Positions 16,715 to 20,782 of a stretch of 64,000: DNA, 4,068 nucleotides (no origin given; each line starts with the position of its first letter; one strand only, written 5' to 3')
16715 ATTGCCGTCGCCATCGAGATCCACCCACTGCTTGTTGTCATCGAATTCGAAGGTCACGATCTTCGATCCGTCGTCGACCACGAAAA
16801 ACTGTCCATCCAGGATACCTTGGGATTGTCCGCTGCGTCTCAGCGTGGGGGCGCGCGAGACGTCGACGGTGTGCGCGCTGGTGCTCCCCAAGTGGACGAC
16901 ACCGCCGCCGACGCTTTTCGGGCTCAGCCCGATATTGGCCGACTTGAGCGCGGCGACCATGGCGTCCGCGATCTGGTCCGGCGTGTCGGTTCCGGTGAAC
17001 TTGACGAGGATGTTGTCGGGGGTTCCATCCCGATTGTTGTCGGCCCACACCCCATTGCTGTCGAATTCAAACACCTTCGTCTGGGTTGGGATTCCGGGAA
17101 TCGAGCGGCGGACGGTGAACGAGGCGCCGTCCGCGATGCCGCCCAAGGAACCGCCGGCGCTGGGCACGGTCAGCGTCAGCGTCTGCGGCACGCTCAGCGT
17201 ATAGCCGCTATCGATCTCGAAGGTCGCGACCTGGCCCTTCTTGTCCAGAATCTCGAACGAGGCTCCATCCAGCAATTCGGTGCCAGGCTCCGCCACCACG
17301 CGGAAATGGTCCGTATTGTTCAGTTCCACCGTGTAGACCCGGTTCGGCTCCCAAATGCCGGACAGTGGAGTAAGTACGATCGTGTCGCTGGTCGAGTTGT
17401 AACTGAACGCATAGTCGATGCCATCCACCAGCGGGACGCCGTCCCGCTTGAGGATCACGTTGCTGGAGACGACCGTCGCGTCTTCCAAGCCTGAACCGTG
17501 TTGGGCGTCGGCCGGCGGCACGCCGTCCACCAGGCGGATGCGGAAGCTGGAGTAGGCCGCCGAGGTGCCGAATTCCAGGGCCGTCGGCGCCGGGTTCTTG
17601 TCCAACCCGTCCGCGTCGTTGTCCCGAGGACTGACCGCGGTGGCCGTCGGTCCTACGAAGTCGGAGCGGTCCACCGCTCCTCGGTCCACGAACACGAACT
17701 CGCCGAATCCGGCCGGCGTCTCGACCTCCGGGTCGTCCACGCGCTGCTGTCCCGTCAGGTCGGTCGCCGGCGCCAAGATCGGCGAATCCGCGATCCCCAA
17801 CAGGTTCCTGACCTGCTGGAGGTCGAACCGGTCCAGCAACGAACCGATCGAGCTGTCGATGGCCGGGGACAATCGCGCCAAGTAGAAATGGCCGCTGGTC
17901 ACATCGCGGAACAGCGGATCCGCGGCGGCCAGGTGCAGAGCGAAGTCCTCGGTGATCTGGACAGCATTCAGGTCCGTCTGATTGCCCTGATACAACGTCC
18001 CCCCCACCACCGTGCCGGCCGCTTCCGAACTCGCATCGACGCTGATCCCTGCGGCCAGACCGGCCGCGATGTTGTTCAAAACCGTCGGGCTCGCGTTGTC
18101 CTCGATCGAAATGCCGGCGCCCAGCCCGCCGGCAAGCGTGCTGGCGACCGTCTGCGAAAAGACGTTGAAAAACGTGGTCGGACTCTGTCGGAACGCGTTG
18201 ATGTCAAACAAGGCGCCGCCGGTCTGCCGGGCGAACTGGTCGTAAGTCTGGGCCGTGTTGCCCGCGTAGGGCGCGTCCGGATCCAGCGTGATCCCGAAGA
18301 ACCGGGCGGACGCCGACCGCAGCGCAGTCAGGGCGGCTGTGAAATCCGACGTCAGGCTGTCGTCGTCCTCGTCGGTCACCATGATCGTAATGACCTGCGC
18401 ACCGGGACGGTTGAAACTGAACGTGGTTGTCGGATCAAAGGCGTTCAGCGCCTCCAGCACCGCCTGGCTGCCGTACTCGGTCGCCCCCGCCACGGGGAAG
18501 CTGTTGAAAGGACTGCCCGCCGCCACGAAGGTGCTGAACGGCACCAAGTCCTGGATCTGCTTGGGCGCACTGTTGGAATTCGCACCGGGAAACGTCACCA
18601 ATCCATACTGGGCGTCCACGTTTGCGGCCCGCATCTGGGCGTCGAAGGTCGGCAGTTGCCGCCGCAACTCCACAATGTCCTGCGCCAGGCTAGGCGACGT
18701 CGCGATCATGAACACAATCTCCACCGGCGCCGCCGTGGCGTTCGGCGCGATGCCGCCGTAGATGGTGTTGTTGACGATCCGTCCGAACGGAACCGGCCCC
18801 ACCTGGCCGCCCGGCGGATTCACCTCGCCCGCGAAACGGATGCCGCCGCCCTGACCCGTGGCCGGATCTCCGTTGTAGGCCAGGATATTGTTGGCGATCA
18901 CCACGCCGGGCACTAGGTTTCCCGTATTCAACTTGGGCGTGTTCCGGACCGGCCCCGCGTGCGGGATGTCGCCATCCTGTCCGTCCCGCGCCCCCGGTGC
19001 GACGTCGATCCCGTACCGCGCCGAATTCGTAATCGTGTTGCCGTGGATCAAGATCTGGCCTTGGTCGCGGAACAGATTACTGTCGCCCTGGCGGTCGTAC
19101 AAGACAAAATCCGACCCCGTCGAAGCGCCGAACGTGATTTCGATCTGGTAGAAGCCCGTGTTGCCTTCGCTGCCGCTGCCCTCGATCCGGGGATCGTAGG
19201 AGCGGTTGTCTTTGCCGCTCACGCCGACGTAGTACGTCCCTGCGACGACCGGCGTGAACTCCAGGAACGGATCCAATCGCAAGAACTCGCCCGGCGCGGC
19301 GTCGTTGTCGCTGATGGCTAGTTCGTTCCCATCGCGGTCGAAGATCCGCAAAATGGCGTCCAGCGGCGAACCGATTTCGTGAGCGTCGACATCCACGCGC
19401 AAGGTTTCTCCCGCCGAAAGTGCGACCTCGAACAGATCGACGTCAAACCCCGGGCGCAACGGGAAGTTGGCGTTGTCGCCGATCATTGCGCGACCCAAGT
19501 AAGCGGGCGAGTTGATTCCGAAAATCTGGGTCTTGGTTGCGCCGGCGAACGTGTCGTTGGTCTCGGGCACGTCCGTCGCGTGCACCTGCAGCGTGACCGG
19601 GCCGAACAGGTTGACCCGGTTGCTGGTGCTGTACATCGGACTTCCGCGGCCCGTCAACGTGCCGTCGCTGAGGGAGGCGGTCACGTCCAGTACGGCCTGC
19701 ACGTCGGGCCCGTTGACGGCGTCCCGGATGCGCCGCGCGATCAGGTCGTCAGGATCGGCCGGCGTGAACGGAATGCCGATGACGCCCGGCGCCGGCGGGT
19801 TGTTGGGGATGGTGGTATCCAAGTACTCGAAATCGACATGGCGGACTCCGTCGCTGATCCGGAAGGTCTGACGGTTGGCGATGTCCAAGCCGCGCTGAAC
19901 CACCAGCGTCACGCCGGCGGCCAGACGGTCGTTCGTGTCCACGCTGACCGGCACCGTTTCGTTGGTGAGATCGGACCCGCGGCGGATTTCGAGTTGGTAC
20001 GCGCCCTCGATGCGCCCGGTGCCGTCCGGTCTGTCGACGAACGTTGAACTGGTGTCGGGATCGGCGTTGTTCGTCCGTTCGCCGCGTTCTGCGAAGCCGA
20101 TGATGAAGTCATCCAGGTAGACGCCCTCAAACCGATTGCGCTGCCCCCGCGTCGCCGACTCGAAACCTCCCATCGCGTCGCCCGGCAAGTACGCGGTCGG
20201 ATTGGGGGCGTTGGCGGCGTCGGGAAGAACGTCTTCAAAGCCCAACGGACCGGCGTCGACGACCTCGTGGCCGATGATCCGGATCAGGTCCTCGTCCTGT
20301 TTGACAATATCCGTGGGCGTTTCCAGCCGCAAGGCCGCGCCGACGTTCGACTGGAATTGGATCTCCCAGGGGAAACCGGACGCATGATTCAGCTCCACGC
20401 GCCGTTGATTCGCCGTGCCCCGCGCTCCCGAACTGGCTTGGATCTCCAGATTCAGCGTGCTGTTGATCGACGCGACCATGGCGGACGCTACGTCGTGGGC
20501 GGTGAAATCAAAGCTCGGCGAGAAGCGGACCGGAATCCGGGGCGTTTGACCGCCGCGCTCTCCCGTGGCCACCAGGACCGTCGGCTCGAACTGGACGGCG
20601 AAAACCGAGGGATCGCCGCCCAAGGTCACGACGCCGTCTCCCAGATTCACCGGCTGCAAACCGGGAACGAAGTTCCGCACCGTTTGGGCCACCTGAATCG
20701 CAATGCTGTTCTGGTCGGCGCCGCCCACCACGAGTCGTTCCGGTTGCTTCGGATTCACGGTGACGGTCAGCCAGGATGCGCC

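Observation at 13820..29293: About 30 copies of an unrecognised ~100-aa bipartite module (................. hairpin + IAxxIxxAI helix + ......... strand)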

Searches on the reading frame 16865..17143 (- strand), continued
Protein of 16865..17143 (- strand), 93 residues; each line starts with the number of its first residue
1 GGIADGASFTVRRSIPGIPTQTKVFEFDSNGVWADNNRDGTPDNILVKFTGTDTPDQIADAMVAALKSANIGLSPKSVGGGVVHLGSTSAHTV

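Call 54: list_cluster_members(proteins=[P0005, P0007, P0012, P0013, P0014, P0019, P0025, P0036, P0052, P0149])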
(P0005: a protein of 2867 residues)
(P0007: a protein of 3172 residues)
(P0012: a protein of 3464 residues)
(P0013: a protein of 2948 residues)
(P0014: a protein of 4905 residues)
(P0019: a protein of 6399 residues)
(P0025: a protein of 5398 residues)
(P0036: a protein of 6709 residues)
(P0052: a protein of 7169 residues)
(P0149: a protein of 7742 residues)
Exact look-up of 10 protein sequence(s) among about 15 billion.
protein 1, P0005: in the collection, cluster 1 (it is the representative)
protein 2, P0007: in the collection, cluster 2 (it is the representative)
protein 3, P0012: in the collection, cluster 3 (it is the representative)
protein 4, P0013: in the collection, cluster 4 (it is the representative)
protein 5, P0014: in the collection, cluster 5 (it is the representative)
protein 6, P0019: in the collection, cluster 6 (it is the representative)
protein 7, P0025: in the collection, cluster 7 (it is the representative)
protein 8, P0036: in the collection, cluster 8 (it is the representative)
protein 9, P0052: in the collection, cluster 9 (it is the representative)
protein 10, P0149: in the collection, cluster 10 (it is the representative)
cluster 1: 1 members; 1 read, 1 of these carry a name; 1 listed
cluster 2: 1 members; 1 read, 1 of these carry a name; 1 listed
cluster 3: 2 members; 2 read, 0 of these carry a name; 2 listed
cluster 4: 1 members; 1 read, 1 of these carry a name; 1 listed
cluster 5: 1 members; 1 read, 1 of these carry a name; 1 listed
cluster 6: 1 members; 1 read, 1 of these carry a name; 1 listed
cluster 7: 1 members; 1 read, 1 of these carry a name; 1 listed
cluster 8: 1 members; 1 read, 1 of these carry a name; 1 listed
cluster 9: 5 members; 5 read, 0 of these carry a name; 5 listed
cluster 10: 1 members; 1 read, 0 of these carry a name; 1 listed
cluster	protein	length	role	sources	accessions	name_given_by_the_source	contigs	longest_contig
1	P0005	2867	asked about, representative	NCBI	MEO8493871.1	MAG: tandem-95 repeat protein, partial [Planctomycetota bacterium]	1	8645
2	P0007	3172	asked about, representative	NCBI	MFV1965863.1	MAG: hypothetical protein ACC628_10600, partial [Pirellulaceae bacterium]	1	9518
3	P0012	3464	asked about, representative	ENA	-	-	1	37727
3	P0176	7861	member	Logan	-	-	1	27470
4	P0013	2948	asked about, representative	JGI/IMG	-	hypothetical protein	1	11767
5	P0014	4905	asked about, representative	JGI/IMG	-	hypothetical protein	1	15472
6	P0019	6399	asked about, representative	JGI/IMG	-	VCBS repeat-containing protein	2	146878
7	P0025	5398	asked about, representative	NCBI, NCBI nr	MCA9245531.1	MAG: choice-of-anchor L domain-containing protein [Planctomycetales bacterium] | choice-of-anchor L domain-containing protein [Planctomycetales bacterium]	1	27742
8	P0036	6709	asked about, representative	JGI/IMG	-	hypothetical protein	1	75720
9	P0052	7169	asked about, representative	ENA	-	-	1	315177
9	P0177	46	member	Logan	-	-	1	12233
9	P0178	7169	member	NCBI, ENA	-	-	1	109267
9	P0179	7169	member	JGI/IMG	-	-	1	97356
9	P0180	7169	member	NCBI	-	-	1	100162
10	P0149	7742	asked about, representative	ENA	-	-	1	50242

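Call 62: find_homologous_proteins(query=A2, max_evalue=0.001)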
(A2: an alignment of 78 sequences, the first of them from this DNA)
Query A2 (78 sequences) (93 aa, profile of the alignment): 3 proteins with E <= 0.001 among 1110 candidates.
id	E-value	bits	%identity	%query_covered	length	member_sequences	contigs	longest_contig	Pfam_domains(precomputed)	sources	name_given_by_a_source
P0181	3.6e-24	102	43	100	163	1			-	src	-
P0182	1.8e-14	71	27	59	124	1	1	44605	-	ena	-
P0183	3.5e-10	57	29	70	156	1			-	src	-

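Call 63: search_protein_families(library=pfam, proteins=[P0003, P0011, P0007], max_evalue=0.001)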
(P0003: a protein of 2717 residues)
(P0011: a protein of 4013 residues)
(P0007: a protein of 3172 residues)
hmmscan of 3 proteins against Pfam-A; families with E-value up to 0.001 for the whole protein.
P0003 (2717 aa): 5 families
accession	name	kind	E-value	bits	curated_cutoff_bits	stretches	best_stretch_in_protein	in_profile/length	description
PF17963.7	Big_9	-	9e-51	171.2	23.6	5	2188-2290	1-89/89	Bacterial Ig domain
PF17803.7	Cadherin_4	-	1.5e-44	150.8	25.1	4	2074-2142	3-71/71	Bacterial cadherin-like domain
PF17892.7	Cadherin_5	-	8.2e-39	131.8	26.5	4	2187-2292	1-98/98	Cadherin-like domain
PF20009.4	GEVED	-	7e-15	56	24.4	1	1799-1871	3-77/78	GEVED domain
PF00404.24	Dockerin_1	-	4e-14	53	22.9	1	2529-2591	3-57/57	Dockerin type I domain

P0011 (4013 aa): 5 families
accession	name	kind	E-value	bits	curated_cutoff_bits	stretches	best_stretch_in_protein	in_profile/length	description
PF17803.7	Cadherin_4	-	1.8e-46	156.9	25.1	6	3726-3795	1-71/71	Bacterial cadherin-like domain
PF17963.7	Big_9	-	1.5e-44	151.2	23.6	6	3736-3827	1-89/89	Bacterial Ig domain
PF17892.7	Cadherin_5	-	6.7e-33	112.9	26.5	4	3735-3827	1-96/98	Cadherin-like domain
PF20009.4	GEVED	-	5.2e-12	46.8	24.4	1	3073-3146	3-77/78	GEVED domain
PF04151.21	PPC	-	2.5e-07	31.9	25.9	1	1042-1135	1-70/70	Bacterial pre-peptidase C-terminal domain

P0007 (3172 aa): 1 family
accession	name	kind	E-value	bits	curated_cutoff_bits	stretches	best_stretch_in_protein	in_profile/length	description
PF04151.21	PPC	-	4e-05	24.8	25.9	1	1365-1446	1-70/70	Bacterial pre-peptidase C-terminal domain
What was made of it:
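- On Giant planctomycetal secreted proteins (Planc_extracel N-terminus with cadherin-like repeats and dockerin): Relatives have the same architecture (call 63).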

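Call 76: list_cluster_members(proteins=[P0054, P0119, P0128, P0131, P0138, P0144, P0146, P0148, P0151, P0152])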
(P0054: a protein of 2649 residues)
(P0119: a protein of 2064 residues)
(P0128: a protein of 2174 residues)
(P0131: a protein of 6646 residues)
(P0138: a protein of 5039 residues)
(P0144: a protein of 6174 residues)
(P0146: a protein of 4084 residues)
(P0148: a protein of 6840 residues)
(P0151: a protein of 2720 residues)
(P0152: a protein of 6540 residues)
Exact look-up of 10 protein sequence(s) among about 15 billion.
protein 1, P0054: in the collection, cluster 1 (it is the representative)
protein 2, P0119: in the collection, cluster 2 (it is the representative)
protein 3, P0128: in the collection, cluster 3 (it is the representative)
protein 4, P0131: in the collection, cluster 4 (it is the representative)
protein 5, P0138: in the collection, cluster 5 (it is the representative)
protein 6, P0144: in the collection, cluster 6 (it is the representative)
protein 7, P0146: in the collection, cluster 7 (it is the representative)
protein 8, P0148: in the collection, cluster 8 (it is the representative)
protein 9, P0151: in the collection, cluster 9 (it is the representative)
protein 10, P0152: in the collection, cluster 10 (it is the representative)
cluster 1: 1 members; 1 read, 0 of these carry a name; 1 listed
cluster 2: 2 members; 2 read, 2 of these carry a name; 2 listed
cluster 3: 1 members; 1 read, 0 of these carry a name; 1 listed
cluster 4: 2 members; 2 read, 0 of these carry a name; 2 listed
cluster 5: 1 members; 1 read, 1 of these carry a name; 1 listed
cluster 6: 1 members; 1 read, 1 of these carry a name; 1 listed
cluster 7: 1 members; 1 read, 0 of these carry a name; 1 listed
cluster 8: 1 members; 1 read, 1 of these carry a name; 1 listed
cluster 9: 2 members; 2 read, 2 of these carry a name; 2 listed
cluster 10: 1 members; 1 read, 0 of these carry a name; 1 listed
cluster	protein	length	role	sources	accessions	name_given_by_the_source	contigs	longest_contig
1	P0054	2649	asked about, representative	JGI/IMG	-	-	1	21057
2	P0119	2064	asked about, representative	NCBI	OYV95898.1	MAG: hypothetical protein B7Z73_01680, partial [Planctomycetia bacterium 21-64-5]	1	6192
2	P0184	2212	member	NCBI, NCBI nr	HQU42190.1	MAG TPA: hypothetical protein PK867_05235, partial [Pirellulales bacterium] | hypothetical protein [Pirellulales bacterium]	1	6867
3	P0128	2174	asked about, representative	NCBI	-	-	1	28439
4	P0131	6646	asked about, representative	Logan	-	-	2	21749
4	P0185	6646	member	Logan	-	-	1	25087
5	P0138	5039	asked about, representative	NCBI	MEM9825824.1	MAG: Ig-like domain-containing protein [Planctomycetota bacterium]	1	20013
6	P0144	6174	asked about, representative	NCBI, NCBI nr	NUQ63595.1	MAG: hypothetical protein HUU20_14055, partial [Pirellulales bacterium] | hypothetical protein [Pirellulales bacterium]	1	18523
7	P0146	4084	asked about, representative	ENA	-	-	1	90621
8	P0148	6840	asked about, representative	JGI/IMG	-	hypothetical protein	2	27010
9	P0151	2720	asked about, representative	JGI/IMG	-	hypothetical protein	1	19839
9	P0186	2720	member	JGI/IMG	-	hypothetical protein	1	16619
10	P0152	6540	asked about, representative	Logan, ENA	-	-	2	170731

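Call 77: find_encoding_contigs(protein=P0001, flank=10000, max_places=2)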
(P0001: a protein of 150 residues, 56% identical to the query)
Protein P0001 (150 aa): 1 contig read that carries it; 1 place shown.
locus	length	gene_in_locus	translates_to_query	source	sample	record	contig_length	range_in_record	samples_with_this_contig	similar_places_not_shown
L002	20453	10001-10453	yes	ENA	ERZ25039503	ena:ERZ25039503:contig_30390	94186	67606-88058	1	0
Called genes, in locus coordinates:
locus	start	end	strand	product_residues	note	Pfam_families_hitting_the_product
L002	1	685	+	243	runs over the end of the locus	-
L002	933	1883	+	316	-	-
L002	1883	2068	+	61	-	-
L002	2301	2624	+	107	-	-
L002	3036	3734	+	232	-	-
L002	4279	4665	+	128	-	-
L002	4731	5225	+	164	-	-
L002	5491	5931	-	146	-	-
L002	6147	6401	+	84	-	-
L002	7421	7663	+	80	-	-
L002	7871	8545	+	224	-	-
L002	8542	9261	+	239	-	-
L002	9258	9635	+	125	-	-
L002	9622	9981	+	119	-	-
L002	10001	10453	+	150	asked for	-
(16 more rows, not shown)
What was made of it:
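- Tried and rejected: A relative also has FabA, ACP and ketoacyl synthase genes near the 3' end of its giant gene, beyond a PEP-utilising enzyme gene (call 77).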

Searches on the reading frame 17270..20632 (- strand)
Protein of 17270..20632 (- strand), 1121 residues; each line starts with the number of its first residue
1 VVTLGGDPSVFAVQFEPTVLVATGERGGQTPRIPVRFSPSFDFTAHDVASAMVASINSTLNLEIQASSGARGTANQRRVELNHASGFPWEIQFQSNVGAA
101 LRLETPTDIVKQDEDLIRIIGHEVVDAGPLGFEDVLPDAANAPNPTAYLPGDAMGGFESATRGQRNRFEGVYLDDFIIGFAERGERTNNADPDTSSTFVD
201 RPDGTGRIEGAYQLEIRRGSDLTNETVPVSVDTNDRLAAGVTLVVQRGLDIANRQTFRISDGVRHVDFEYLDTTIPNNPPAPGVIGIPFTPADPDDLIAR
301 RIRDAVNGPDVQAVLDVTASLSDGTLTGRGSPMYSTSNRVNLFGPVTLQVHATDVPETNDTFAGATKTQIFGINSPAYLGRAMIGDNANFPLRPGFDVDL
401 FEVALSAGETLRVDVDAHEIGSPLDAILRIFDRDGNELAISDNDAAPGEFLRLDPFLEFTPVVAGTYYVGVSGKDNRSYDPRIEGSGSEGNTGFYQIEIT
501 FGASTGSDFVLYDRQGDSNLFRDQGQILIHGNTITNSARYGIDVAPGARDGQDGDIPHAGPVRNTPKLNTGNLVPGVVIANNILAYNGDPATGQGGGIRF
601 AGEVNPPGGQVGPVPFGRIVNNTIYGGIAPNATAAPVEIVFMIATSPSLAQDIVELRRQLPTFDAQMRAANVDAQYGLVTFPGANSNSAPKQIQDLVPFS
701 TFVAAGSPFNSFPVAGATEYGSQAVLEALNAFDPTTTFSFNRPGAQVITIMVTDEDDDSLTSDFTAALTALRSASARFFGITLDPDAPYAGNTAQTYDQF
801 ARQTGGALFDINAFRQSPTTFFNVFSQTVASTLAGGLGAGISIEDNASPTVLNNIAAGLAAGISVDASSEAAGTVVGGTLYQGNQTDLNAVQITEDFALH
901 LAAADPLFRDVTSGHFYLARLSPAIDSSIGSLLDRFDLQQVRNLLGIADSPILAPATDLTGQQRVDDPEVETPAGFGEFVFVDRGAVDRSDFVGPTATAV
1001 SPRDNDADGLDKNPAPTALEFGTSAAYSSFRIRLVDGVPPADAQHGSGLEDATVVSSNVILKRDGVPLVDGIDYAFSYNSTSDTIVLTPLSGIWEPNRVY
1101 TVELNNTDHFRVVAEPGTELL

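Call 57: search_protein_families(library=pfam, proteins=[window:17270-20632:-], max_evalue=1)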
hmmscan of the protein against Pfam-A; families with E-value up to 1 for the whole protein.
window:17270-20632:- (1121 aa): 3 families
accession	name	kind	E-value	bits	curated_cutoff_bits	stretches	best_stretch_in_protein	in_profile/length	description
PF04151.21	PPC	-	1.2e-07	32.9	25.9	1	397-473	1-70/70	Bacterial pre-peptidase C-terminal domain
PF13229.12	Beta_helix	-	0.0038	17.3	25.9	1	834-876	88-130/158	Right handed beta helix region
PF05048.19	NosD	-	0.27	11.1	23.6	0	834-876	56-96/212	Periplasmic copper-binding protein (NosD)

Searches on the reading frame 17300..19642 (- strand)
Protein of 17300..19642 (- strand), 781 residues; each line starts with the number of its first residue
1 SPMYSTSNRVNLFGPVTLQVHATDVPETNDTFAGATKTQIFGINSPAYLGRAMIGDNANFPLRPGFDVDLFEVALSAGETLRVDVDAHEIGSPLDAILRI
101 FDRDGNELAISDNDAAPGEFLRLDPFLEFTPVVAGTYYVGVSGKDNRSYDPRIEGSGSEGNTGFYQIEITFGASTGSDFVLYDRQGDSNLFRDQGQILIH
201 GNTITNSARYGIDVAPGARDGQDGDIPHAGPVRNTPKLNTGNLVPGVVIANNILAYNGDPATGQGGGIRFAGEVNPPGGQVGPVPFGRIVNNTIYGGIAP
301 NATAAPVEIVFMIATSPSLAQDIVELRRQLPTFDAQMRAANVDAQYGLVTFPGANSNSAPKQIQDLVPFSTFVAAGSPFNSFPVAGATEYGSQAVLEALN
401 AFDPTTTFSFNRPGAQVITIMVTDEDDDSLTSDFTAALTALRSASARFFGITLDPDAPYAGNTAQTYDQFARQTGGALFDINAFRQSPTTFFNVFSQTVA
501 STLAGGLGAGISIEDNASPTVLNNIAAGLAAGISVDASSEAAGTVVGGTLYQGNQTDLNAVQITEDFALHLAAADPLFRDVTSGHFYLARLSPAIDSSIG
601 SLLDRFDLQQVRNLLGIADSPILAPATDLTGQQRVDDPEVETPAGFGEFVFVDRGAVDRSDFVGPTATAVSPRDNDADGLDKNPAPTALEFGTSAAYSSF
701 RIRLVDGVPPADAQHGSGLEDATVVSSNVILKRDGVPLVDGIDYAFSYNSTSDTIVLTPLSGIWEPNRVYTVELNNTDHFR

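Call 66: search_solved_structures(query=window:17300-19642:-, max_evalue=0.1)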
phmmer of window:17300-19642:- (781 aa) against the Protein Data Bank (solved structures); distinct sequences matched with E-value up to 0.1: 0.
